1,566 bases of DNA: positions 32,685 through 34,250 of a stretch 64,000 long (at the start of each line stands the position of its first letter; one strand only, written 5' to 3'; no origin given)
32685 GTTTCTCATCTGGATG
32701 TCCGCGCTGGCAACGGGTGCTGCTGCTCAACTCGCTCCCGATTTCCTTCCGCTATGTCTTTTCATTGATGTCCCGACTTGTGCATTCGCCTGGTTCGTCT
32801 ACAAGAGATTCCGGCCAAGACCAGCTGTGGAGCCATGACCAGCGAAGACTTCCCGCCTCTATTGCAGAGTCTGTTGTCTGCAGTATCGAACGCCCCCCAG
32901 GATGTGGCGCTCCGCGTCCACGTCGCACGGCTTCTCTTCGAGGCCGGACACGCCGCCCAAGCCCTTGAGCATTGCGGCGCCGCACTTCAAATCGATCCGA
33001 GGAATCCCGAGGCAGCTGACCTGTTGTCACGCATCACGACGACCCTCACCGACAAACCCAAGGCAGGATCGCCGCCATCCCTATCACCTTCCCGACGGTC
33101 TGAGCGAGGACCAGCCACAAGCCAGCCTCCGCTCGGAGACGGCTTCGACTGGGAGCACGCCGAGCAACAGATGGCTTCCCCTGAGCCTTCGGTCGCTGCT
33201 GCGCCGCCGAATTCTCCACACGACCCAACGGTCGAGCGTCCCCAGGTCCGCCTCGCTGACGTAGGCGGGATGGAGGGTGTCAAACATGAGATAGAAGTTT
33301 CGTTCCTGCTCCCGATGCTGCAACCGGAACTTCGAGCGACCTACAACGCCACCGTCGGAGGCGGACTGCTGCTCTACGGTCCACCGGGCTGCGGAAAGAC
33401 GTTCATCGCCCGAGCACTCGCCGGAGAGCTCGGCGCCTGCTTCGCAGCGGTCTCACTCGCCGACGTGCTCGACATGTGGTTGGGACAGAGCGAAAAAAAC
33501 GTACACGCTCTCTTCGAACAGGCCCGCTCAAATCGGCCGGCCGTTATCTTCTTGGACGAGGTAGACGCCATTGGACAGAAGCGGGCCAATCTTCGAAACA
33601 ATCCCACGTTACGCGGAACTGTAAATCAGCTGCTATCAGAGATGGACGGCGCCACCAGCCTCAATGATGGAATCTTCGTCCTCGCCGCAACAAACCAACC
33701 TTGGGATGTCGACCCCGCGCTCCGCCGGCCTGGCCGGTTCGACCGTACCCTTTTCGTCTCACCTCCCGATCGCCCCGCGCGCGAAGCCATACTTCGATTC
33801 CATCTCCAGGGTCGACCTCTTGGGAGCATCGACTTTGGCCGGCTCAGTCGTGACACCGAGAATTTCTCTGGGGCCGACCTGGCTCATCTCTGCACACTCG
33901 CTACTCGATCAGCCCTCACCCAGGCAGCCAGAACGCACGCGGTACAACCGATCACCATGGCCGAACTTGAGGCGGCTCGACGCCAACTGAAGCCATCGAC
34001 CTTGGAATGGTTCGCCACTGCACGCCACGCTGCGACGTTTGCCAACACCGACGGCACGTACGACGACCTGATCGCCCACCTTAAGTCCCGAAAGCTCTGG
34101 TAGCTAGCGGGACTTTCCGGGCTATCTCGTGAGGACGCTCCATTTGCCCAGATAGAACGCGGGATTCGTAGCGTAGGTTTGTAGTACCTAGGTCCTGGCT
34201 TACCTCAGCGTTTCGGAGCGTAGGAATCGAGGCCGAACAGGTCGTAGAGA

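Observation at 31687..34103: Orphan two-gene cassette: TPR protein with a 4-TM tail, translationally coupled to a TPR-AAA+ unfoldase (candidate undescribed system)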

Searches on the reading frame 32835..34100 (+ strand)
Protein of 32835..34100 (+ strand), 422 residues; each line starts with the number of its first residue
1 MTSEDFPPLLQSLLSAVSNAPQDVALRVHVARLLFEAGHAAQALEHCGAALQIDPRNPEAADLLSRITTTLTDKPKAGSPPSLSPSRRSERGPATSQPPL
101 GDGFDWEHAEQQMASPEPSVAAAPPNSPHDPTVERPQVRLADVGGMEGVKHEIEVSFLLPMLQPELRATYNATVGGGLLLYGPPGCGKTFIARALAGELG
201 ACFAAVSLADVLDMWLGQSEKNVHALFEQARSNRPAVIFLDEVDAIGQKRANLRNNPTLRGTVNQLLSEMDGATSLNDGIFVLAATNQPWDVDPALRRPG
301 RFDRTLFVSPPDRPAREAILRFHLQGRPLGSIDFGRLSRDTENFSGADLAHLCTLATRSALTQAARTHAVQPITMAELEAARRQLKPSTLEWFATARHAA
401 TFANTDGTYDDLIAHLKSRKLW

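Call 3: search_protein_families(library=pfam, proteins=[window:32835-34100:+], max_evalue=1)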
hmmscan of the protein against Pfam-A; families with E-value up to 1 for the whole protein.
window:32835-34100:+ (422 aa): 34 families (the best 25 are shown)
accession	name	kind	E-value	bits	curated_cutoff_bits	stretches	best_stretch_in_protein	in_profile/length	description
PF00004.35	AAA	-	9.7e-42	143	21.2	1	178-308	1-129/131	ATPase family associated with various cellular activities (AAA)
PF17862.7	AAA_lid_3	-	7.3e-08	32.3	27.2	1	332-366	2-36/45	AAA+ lid domain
PF07728.20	AAA_5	-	9.7e-06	26.1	22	1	178-253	2-85/139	AAA domain (dynein-related subfamily)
PF14559.12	TPR_19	-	1.6e-05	25.6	25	1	16-67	17-68/68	Tetratricopeptide repeat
PF13173.12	AAA_14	-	4.7e-05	23.8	27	1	178-249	5-77/129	AAA domain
PF13401.12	AAA_22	-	0.00011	23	27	1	177-203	7-36/130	AAA domain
PF13191.12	AAA_16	-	0.00023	22.1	32.6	1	167-201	13-50/167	AAA ATPase domain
PF05496.18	RuvB_N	-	0.0003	21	27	1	178-246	36-96/159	Holliday junction DNA helicase RuvB P-loop domain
PF07724.20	AAA_2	-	0.00085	19.8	27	1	179-273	7-102/166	AAA domain (Cdc48 subfamily)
PF14561.12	TPR_20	-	0.00091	20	25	1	10-54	8-52/90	Tetratricopeptide repeat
PF20720.3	nSTAND3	-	0.0014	18.7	27.2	1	178-254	20-83/155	Novel STAND NTPase 3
PF13238.12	AAA_18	-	0.0016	19.3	29.4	1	179-226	2-51/128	AAA domain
PF13371.12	TPR_9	-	0.0019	18.6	35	1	2-67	7-72/73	Tetratricopeptide repeat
PF01078.27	Mg_chelatase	-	0.0023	17.8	20.3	1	177-199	24-46/207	Magnesium chelatase, subunit ChlI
PF24883.2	NPHP3_N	-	0.0036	17.9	24.8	1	178-199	25-46/164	Nephrocystin 3, N-terminal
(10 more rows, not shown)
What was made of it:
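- On Classical-clade AAA+ unfoldase (PF00004): PF00004 at E 9.7e-42 and AAA_lid_3 at E 7e-8 (call 3).
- Checked: Gene 2: TPR_19 at residues 16-67, AAA PF00004 at E 1e-41, and AAA_lid_3 (call 3).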

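Call 4: search_protein_families(library=ncbifam, proteins=[window:32835-34100:+], max_evalue=1)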
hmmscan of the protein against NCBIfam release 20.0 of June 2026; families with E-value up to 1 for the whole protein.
window:32835-34100:+ (422 aa): 48 families (the best 25 are shown)
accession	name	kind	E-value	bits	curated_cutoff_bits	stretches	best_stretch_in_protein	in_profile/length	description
TIGR01241.2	FtsH_fam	equivalog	2.5e-61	208.2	600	1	134-383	155-400/598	ATP-dependent zinc metalloprotease FtsH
TIGR01243.1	CDC48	subfamily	1.9e-58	198.4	802.65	1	132-376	444-688/733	CDC48 family AAA ATPase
NF003069.1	PRK03992.1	subfamily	3.3e-57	194.4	500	1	133-384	123-371/379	proteasome-activating nucleotidase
TIGR01242.2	TIGR01242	subfamily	7e-54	183.2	500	1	133-366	106-341/362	proteasome-activating nucleotidase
NF008004.0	PRK10733.1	equivalog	1.5e-47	161.9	1008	1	138-383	149-390/644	ATP-dependent zinc metalloprotease FtsH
NF047748.1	PrtsmActNtasePan1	equivalog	2.4e-47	161.9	750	1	134-384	141-388/405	proteasome-activating nucleotidase Pan1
NF047747.1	PrtsmActNtasePan2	equivalog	4.2e-46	158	700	1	133-385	143-392/397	proteasome-activating nucleotidase Pan2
NF041006.2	cell_div_CdvC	equivalog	5.2e-45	153.9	650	1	133-389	95-353/370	cell division protein CdvC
TIGR03689.1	pup_AAA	equivalog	2.9e-36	125.3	504.75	1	134-329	175-384/512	proteasome ATPase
NF042959.1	IteA_antiphage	equivalog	6.2e-36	124.3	510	1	156-369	106-313/367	anti-phage ATPase IteA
TIGR03922.1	T7SS_EccA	equivalog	8.7e-09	34.5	466.65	1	175-272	312-412/557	type VII secretion AAA-ATPase EccA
NF003229.0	PRK04195.1-5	equivalog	4e-06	25.8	280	1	178-249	47-118/413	replication factor C large subunit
NF003226.0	PRK04195.1-1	equivalog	9.2e-05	21.5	588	1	177-297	42-147/405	replication factor C large subunit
NF003745.1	PRK05342.1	equivalog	0.00011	21.2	359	1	178-256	112-196/418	ATP-dependent Clp protease ATP-binding subunit ClpX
NF009883.0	PRK13341.1-4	equivalog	0.00012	20.2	668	1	167-244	47-122/729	AAA family ATPase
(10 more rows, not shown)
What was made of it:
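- On Vps4/CdvC (ESCRT-IV): CdvC HMM scores 154 bits, against CDC48 198, PAN 194 and FtsH 208 (call 4).
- On Cdc48/p97/VAT: The TIGR01243 score of 198 is far below the cutoff of 803 (call 4).
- On FtsH: TIGR01241 scores 208 against a cutoff of 600 (call 4).
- On EccA (T7SS): TIGR03922 scores 34.5 bits against a cutoff of 467 (call 4).
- On IetAS / IteA anti-phage system: NF042959 scores 124 bits against a cutoff of 510 (call 4).
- Closest known: FtsH and Msp1/ATAD1. Same: The FtsH family HMM gives the highest NCBIfam score (208 bits, call 4).
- Closest known: IetAS / IteA anti-phage ATPase. Different: The similarity is confined to the generic AAA core: NCBIfam IteA scores 124 bits against a cutoff of 510 (call 4).
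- The CdvC model scores 154 bits, against 198 for CDC48 and 208 for FtsH (call 4).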

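Call 5: search_protein_families(library=padloc, proteins=[window:32835-34100:+], max_evalue=1)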
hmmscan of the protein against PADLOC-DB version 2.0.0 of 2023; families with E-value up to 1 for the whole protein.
window:32835-34100:+ (422 aa): 8 families
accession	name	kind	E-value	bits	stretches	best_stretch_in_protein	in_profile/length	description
PDLC02196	IetA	-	7.4e-36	122.4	1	168-376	115-317/374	-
PDLC02195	IetA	-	2.4e-29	100.9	1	173-384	135-341/395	-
PDLC04232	IetA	-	3.3e-25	87.2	1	167-388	108-323/330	-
PDLC00915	TRIP13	-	3.2e-17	60.9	1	174-326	62-226/302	TRIP13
PDLC04231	IetA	-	8.8e-16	56.5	1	178-302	120-238/262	-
PDLC00914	TRIP13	-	1.7e-12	45.4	1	222-389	131-296/302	TRIP13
PDLC04140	mad8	-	0.0002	19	1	175-203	27-57/314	mads_8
PDLC03838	DolB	-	0.045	11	1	178-200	169-191/375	-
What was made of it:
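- The IetA/TRIP13 hits of gene 2 are generic AAA similarity: IteA scores 124 bits against a cutoff of 510 (calls 4, 5).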

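Call 9: find_homologous_proteins(query=window:32835-34100:+)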
Query window:32835-34100:+ (422 aa): 8000 proteins with E <= 0.001 among 8000 candidates; the best 120 are listed.
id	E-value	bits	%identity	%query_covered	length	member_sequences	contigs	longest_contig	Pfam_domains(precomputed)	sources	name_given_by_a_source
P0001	6.1e-278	940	99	100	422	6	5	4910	PF00004.36,PF17862.8,PF07728.21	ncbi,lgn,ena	-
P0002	5.5e-203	693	74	100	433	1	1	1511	PF13173.13,PF00004.36,PF13401.13,PF17862.8,PF07728.21,PF13191.13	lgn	-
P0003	4.6e-200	684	76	96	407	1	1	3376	PF14559.13,PF13173.13,PF00004.36,PF13401.13,PF17862.8,PF07728.21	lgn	-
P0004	1.4e-195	669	73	100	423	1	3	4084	PF13173.13,PF00004.36,PF13401.13,PF17862.8,PF07728.21,PF13191.13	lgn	-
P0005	9.1e-195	666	72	100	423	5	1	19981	PF13173.13,PF00004.36,PF13401.13,PF17862.8,PF07728.21,PF13191.13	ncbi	-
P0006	1.0e-194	666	72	100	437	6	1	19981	PF13173.13,PF00004.36,PF13401.13,PF17862.8,PF07728.21,PF13191.13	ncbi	ncbi:MAG: ATP-binding protein [Acidimicrobiales bacterium]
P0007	7.0e-188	644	70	100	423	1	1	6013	PF13173.13,PF00004.36,PF13401.13,PF17862.8,PF07728.21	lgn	-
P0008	3.7e-182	625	67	100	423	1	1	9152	PF13173.13,PF00004.36,PF17862.8,PF07728.21,PF13191.13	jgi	jgi:SpoVK/Ycf46/Vps4 family AAA+-type ATPase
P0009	4.3e-177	608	68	100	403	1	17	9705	PF13173.13,PF00004.36,PF13401.13,PF17862.8,PF07728.21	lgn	-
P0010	8.7e-177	607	66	98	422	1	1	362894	PF13173.13,PF00004.36,PF17862.8,PF07728.21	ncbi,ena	-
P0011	1.8e-175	603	65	100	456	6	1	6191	PF00004.36,PF17862.8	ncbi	-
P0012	4.2e-175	601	67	99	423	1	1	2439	PF13173.13,PF00004.36,PF13401.13,PF17862.8,PF07728.21,PF13191.13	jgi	jgi:AAA+ superfamily predicted ATPase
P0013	1.6e-170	586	66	100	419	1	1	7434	PF13173.13,PF00004.36,PF13401.13,PF17862.8,PF07728.21,PF13191.13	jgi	jgi:SpoVK/Ycf46/Vps4 family AAA+-type ATPase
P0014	1.9e-166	573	63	98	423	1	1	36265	PF14559.13,PF13173.13,PF00004.36,PF17862.8,PF07728.21,PF14561.13,PF13191.13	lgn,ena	-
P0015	5.9e-160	552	61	100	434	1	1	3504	PF14559.13,PF13173.13,PF00004.36,PF17862.8,PF07728.21,PF13191.13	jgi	jgi:AAA+ superfamily predicted ATPase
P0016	5.7e-158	545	60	99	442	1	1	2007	PF13173.13,PF00004.36,PF17862.8,PF07728.21,PF13191.13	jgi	jgi:AAA+ superfamily predicted ATPase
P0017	1.6e-157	544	62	98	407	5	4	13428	PF00004.36,PF17862.8,PF07728.21,PF13191.13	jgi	jgi:SpoVK/Ycf46/Vps4 family AAA+-type ATPase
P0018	1.7e-156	540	64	98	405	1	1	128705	PF00004.36,PF13401.13,PF05496.19,PF17862.8,PF07728.21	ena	-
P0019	1.3e-153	531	62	98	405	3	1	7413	PF14559.13,PF13173.13,PF00004.36,PF17862.8,PF07728.21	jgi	-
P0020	7.5e-153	528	62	98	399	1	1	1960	PF14559.13,PF13173.13,PF00004.36,PF05496.19,PF17862.8,PF07728.21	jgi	jgi:SpoVK/Ycf46/Vps4 family AAA+-type ATPase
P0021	3.2e-150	520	61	98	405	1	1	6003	PF13173.13,PF00004.36,PF05496.19,PF17862.8,PF07728.21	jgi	jgi:SpoVK/Ycf46/Vps4 family AAA+-type ATPase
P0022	1.7e-149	517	71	76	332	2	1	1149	PF13173.13,PF00004.36,PF17862.8,PF07728.21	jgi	-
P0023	5.7e-149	515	60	97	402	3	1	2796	PF00004.36,PF05496.19,PF17862.8,PF07728.21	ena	-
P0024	1.3e-147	511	58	98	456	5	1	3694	PF00004.36,PF17862.8,PF13191.13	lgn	-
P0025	3.6e-146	506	58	100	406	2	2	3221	PF14559.13,PF00004.36,PF17862.8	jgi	jgi:SpoVK/Ycf46/Vps4 family AAA+-type ATPase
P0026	2.8e-140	487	56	99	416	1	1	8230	PF00004.36,PF05496.19,PF17862.8,PF07728.21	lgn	-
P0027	4.4e-140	486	57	99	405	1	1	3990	PF00004.36,PF17862.8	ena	-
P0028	5.0e-136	473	54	99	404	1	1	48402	PF00004.36,PF17862.8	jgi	jgi:SpoVK/Ycf46/Vps4 family AAA+-type ATPase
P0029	5.9e-136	473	56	98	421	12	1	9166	PF14559.13,PF00004.36,PF17862.8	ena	-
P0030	1.2e-135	471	56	98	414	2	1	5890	PF00004.36,PF17862.8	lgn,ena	-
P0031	1.6e-135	471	56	98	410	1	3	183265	PF00004.36,PF17862.8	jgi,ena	-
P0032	4.8e-135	470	56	98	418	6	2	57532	PF00004.36,PF05496.19,PF17862.8,PF13191.13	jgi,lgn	jgi:SpoVK/Ycf46/Vps4 family AAA+-type ATPase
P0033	1.7e-134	468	53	99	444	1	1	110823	PF00004.36,PF17862.8,PF20720.4,PF13191.13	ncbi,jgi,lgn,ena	jgi:AAA+ superfamily predicted ATPase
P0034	1.7e-134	468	56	98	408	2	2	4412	PF13173.13,PF00004.36,PF17862.8,PF14561.13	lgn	-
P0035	4.2e-134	466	55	100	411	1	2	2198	PF00004.36,PF05496.19,PF17862.8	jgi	jgi:SpoVK/Ycf46/Vps4 family AAA+-type ATPase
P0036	5.1e-134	466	53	99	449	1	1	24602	PF13173.13,PF00004.36,PF05496.19,PF17862.8,PF07728.21,PF13191.13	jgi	jgi:AAA+ superfamily predicted ATPase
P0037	8.5e-134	465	55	99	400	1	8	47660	PF14559.13,PF13173.13,PF00004.36,PF17862.8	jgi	jgi:SpoVK/Ycf46/Vps4 family AAA+-type ATPase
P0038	8.8e-134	465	54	98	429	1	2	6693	PF00004.36,PF13401.13,PF17862.8,PF13191.13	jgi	jgi:ATP-dependent 26S proteasome regulatory subunit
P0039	2.1e-133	464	54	98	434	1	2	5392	PF13173.13,PF00004.36,PF13401.13,PF17862.8,PF07728.21,PF13191.13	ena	-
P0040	2.2e-133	464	55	95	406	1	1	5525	PF00004.36,PF05496.19,PF17862.8,PF13191.13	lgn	-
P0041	3.5e-133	463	55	98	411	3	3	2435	PF13173.13,PF00004.36,PF05496.19,PF17862.8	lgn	-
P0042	4.5e-133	463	55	100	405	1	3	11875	PF13173.13,PF00004.36,PF05496.19,PF17862.8,PF07728.21,PF13191.13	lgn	-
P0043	1.1e-132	462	55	100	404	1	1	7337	PF13173.13,PF00004.36,PF05496.19,PF17862.8,PF07728.21,PF13191.13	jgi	jgi:SpoVK/Ycf46/Vps4 family AAA+-type ATPase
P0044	1.3e-132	461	55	100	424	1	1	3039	PF00004.36,PF17862.8,PF07728.21,PF13191.13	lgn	-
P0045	1.7e-132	461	52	98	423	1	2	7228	PF14559.13,PF00004.36,PF17862.8,PF13191.13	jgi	jgi:SpoVK/Ycf46/Vps4 family AAA+-type ATPase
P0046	2.2e-132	461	54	98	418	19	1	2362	PF14559.13,PF00004.36,PF17862.8,PF13191.13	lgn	-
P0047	2.5e-132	461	55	98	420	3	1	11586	PF00004.36,PF13401.13,PF05496.19,PF17862.8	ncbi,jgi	ncbi:MAG TPA: ATP-binding protein [Pseudonocardia sp.]|jgi:ATP-dependent 26S proteasome regulatory s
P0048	2.7e-132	460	54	98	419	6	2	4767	PF00004.36,PF13401.13,PF05496.19,PF17862.8,PF07728.21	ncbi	-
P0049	3.0e-132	460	66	74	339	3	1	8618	PF14559.13,PF13173.13,PF00004.36,PF13401.13,PF05496.19,PF07728.21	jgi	-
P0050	3.3e-132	460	54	98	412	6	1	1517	PF13173.13,PF00004.36,PF13401.13,PF05496.19,PF17862.8,PF13191.13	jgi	jgi:SpoVK/Ycf46/Vps4 family AAA+-type ATPase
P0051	4.2e-132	460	56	98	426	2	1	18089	PF00004.36,PF17862.8,PF14561.13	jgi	jgi:ATP-dependent 26S proteasome regulatory subunit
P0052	5.2e-132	460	54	99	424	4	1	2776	PF14559.13,PF13173.13,PF00004.36,PF17862.8,PF13191.13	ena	-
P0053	6.0e-132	459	52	98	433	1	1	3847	PF00004.36,PF17862.8,PF13191.13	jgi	jgi:AAA+ superfamily predicted ATPase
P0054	6.4e-132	459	53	100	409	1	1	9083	PF13173.13,PF00004.36,PF17862.8,PF07728.21,PF13191.13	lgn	-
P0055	7.1e-132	459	53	98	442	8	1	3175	PF14559.13,PF00004.36,PF05496.19,PF17862.8,PF13191.13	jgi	-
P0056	9.3e-132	459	54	100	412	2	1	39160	PF13173.13,PF00004.36,PF05496.19,PF17862.8,PF13191.13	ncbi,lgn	-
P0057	1.0e-131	459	53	100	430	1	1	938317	PF00004.36,PF17862.8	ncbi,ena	-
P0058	1.2e-131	458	53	99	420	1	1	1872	PF13173.13,PF00004.36,PF13401.13,PF17862.8,PF13191.13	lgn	-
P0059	1.4e-131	458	54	99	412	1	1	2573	PF14559.13,PF00004.36,PF05496.19,PF17862.8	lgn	-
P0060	1.7e-131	458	55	95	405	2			PF13173.13,PF00004.36,PF05496.19,PF17862.8,PF13191.13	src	-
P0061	2.4e-131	457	53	98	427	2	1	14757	PF14559.13,PF00004.36,PF05496.19,PF17862.8,PF07728.21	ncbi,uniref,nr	ncbi:AAA family ATPase [Pseudonocardia pini]|uniref:AAA family ATPase n=1 Tax=Pseudonocardia pini Ta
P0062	3.2e-131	457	55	98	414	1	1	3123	PF00004.36,PF17862.8,PF13191.13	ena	-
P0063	3.9e-131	457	54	99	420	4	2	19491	PF14559.13,PF13173.13,PF13432.13,PF00004.36,PF13401.13,PF17862.8,PF13191.13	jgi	jgi:uncharacterized protein (TIGR02996 family)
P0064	3.9e-131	457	53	98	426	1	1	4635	PF00004.36,PF13401.13,PF17862.8,PF07728.21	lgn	-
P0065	4.8e-131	456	53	98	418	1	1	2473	PF00004.36,PF17862.8,PF13191.13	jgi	jgi:SpoVK/Ycf46/Vps4 family AAA+-type ATPase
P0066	5.3e-131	456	53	98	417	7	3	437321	PF00004.36,PF05496.19,PF17862.8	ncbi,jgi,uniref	ncbi:ATP-binding protein [Pseudonocardia sp.]|jgi:AAA+ superfamily predicted ATPase|uniref:ATP-bindi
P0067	6.0e-131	456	53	100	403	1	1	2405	PF13173.13,PF00004.36,PF17862.8,PF07728.21,PF13191.13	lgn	-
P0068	6.7e-131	456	53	100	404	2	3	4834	PF13173.13,PF00004.36,PF05496.19,PF17862.8,PF20720.4,PF13191.13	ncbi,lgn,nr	ncbi:MAG: ATP-binding protein [Actinobacteria bacterium]|nr:ATP-binding protein [Actinomycetota bact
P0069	7.7e-131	456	52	100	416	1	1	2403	PF13173.13,PF00004.36,PF13401.13,PF05496.19,PF17862.8,PF07728.21,PF13191.13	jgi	-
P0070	8.6e-131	455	53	98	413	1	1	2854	PF14559.13,PF00004.36,PF17862.8,PF07728.21,PF14561.13,PF13191.13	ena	-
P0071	9.4e-131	455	55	98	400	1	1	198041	PF00004.36,PF13401.13,PF05496.19,PF17862.8,PF14561.13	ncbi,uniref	ncbi:AAA family ATPase [Pseudonocardia sp. GCM10023141]|uniref:AAA family ATPase n=1 Tax=Pseudonocar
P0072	1.1e-130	455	53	98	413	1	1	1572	PF00004.36,PF17862.8,PF07728.21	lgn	-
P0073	1.4e-130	455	54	100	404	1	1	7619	PF13173.13,PF00004.36,PF05496.19,PF17862.8,PF07728.21,PF13191.13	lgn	-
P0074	1.9e-130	454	54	95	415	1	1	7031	PF00004.36,PF13401.13,PF05496.19,PF17862.8,PF07728.21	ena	-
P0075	2.0e-130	454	53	100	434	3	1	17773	PF00004.36,PF13401.13,PF17862.8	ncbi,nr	ncbi:MAG TPA: AAA family ATPase [Pseudonocardia sp.]|nr:AAA family ATPase [Pseudonocardia sp.]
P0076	2.2e-130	454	53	99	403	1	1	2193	PF13173.13,PF00004.36,PF17862.8,PF07728.21,PF13191.13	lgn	-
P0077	2.4e-130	454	54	95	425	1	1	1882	PF00004.36,PF17862.8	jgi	jgi:uncharacterized protein (TIGR02996 family)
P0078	2.7e-130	454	53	100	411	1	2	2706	PF13173.13,PF00004.36,PF17862.8,PF07728.21,PF13191.13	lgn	-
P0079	3.1e-130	454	71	66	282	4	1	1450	PF00004.36,PF05496.19,PF17862.8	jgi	jgi:SpoVK/Ycf46/Vps4 family AAA+-type ATPase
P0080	3.3e-130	454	53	99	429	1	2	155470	PF14559.13,PF13173.13,PF00004.36,PF17862.8,PF13191.13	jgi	jgi:SpoVK/Ycf46/Vps4 family AAA+-type ATPase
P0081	3.5e-130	453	53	98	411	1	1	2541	PF00004.36,PF17862.8,PF13191.13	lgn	-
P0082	4.1e-130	453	55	95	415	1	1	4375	PF00004.36,PF13401.13,PF05496.19,PF17862.8,PF07728.21,PF14561.13,PF13191.13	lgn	-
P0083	4.8e-130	453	53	98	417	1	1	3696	PF14559.13,PF00004.36,PF05496.19,PF17862.8,PF13191.13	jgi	jgi:SpoVK/Ycf46/Vps4 family AAA+-type ATPase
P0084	5.2e-130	453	53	100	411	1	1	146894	PF13173.13,PF00004.36,PF17862.8,PF07728.21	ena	-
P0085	5.7e-130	453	53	98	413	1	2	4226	PF00004.36,PF13401.13,PF05496.19,PF17862.8,PF07728.21,PF13191.13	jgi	jgi:SpoVK/Ycf46/Vps4 family AAA+-type ATPase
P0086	5.7e-130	453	53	98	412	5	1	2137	PF00004.36,PF17862.8,PF13191.13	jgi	jgi:SpoVK/Ycf46/Vps4 family AAA+-type ATPase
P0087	7.5e-130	452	53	99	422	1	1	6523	PF00004.36,PF05496.19,PF17862.8,PF07728.21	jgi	jgi:SpoVK/Ycf46/Vps4 family AAA+-type ATPase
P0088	8.1e-130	452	52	99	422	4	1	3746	PF14559.13,PF13173.13,PF00004.36,PF17862.8,PF13191.13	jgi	jgi:SpoVK/Ycf46/Vps4 family AAA+-type ATPase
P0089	8.9e-130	452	53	98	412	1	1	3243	PF00004.36,PF05496.19,PF17862.8,PF13191.13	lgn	-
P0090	9.1e-130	452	54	100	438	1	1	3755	PF13173.13,PF00004.36,PF17862.8,PF07728.21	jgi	jgi:AAA+ superfamily predicted ATPase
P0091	1.0e-129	452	54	98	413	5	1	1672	PF00004.36,PF13401.13,PF05496.19,PF17862.8,PF07728.21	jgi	jgi:AAA+ superfamily predicted ATPase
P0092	1.3e-129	452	52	98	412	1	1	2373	PF14559.13,PF00004.36,PF17862.8,PF13191.13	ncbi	-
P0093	1.3e-129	452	54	91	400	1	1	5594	PF14559.13,PF13173.13,PF00004.36,PF13401.13,PF05496.19,PF17862.8,PF07728.21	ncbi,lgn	-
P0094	1.6e-129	451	53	99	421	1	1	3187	PF14559.13,PF13173.13,PF00004.36,PF05496.19,PF17862.8,PF07728.21,PF13191.13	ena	-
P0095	1.6e-129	451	57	92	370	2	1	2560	PF13173.13,PF00004.36,PF17862.8,PF13191.13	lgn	-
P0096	2.0e-129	451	51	98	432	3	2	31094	PF00004.36,PF13401.13,PF05496.19,PF17862.8,PF07728.21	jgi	jgi:AAA+ superfamily predicted ATPase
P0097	2.3e-129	451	54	98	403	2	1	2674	PF00004.36,PF05496.19,PF17862.8,PF13191.13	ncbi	-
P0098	2.3e-129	451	54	98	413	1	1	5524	PF14559.13,PF00004.36,PF13401.13,PF17862.8,PF07728.21,PF14561.13,PF13191.13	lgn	-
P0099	2.6e-129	451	52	100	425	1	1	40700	PF14559.13,PF00004.36,PF05496.19,PF17862.8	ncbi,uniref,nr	ncbi:ATP-binding protein [Pseudonocardia humida]|uniref:AAA family ATPase n=1 Tax=Pseudonocardia hum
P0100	2.6e-129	451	54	98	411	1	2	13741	PF00004.36,PF05496.19,PF17862.8,PF07728.21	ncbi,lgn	-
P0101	2.6e-129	451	53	98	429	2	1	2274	PF00004.36,PF13401.13,PF05496.19,PF17862.8,PF07728.21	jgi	jgi:SpoVK/Ycf46/Vps4 family AAA+-type ATPase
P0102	3.3e-129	450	54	94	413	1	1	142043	PF00004.36,PF13401.13,PF05496.19,PF17862.8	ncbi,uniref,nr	ncbi:26S protease regulatory subunit [Pseudonocardia sp. N23]|uniref:ATP-binding protein n=1 Tax=Pse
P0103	3.5e-129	450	52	99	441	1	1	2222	PF13173.13,PF00004.36,PF17862.8,PF13191.13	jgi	jgi:SpoVK/Ycf46/Vps4 family AAA+-type ATPase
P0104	4.3e-129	450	52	98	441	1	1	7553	PF14559.13,PF00004.36,PF17862.8,PF13191.13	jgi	jgi:ATP-dependent 26S proteasome regulatory subunit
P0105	4.5e-129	450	55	95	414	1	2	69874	PF13173.13,PF00004.36,PF13401.13,PF05496.19,PF17862.8,PF07728.21,PF13191.13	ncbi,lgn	ncbi:MAG: ATP-binding protein [Pseudonocardia sp.]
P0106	5.3e-129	450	54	100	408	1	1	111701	PF13173.13,PF00004.36,PF05496.19,PF17862.8,PF20720.4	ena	-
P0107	5.6e-129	450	54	98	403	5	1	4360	PF00004.36,PF17862.8,PF13191.13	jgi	jgi:SpoVK/Ycf46/Vps4 family AAA+-type ATPase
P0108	5.9e-129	449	52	98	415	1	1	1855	PF00004.36,PF17862.8,PF13191.13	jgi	jgi:SpoVK/Ycf46/Vps4 family AAA+-type ATPase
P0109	6.6e-129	449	52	99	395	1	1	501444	PF00004.36,PF17862.8,PF13191.13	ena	-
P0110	6.9e-129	449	52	99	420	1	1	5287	PF13173.13,PF00004.36,PF13401.13,PF17862.8,PF13191.13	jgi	jgi:SpoVK/Ycf46/Vps4 family AAA+-type ATPase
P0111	8.1e-129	449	52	98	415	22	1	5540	PF00004.36,PF05496.19,PF17862.8,PF13191.13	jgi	jgi:SpoVK/Ycf46/Vps4 family AAA+-type ATPase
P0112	8.4e-129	449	54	100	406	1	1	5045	PF13173.13,PF00004.36,PF17862.8,PF07728.21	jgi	jgi:SpoVK/Ycf46/Vps4 family AAA+-type ATPase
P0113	8.5e-129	449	52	98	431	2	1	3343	PF00004.36,PF17862.8,PF13191.13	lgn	-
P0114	9.5e-129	449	54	98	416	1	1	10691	PF00004.36,PF17862.8,PF13191.13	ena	-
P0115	1.0e-128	449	53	98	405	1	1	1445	PF14559.13,PF00004.36,PF17862.8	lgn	-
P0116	1.5e-128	448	53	99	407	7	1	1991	PF13173.13,PF00004.36,PF13401.13,PF05496.19,PF17862.8,PF07728.21,PF13191.13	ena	-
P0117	1.5e-128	448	53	98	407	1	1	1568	PF00004.36,PF17862.8,PF13191.13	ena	-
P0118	1.6e-128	448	54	98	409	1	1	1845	PF00004.36,PF17862.8,PF13191.13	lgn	-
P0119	1.7e-128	448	53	99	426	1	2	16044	PF00004.36,PF17862.8,PF13191.13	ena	-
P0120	1.8e-128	448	53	98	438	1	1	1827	PF00004.36,PF17862.8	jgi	jgi:ATP-dependent 26S proteasome regulatory subunit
